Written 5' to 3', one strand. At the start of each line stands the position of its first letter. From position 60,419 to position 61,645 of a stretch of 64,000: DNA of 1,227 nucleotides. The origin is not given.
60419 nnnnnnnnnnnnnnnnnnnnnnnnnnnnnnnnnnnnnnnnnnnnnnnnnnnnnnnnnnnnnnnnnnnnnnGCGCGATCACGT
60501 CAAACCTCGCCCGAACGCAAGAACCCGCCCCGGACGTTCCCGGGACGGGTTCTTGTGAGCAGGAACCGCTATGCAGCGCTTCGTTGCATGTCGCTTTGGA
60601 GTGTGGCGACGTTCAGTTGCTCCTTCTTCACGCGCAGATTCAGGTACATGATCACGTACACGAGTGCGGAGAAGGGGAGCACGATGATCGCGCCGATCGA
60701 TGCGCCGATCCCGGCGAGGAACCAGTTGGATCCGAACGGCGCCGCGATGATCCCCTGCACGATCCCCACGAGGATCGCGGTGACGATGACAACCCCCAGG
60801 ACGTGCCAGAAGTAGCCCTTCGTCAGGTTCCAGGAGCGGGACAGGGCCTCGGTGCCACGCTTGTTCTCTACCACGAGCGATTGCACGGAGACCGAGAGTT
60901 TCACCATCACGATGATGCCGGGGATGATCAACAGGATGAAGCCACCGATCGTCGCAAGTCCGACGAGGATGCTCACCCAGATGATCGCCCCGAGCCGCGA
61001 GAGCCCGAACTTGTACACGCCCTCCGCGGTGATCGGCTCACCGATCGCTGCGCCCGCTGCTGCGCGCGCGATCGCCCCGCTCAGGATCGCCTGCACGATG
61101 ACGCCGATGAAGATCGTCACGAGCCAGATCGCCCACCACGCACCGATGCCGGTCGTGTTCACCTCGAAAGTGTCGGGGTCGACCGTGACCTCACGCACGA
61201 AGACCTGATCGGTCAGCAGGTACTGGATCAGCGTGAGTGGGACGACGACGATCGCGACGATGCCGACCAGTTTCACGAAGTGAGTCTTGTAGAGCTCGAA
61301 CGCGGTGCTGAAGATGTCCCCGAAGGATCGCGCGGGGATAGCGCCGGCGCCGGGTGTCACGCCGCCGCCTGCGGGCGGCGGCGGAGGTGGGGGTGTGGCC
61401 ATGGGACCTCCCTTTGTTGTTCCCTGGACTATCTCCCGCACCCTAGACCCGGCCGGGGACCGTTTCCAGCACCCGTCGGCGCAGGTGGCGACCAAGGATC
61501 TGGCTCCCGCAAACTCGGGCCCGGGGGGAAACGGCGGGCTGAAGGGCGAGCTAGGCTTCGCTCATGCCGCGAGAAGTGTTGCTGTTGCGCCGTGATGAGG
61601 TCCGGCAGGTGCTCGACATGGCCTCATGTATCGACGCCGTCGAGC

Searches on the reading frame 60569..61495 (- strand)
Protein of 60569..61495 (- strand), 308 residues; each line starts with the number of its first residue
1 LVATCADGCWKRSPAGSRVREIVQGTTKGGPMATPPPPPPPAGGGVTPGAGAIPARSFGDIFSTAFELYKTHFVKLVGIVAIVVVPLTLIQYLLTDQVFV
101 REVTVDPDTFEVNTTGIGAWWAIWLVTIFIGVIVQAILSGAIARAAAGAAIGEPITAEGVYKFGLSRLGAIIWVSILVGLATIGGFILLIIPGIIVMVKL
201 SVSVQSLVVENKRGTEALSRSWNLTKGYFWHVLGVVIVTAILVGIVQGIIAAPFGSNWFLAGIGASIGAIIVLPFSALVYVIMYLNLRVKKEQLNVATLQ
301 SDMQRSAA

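Call 12: search_protein_families(library=pfam, proteins=[window:60569-61495:-])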
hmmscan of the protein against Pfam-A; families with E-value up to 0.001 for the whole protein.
window:60569-61495:- (308 aa): 1 family
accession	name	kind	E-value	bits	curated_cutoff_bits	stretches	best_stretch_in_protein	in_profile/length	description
PF10110.14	GPDPase_memb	-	0.00017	20.9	29.6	1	184-254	166-237/321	Membrane domain of glycerophosphoryl diester phosphodiesterase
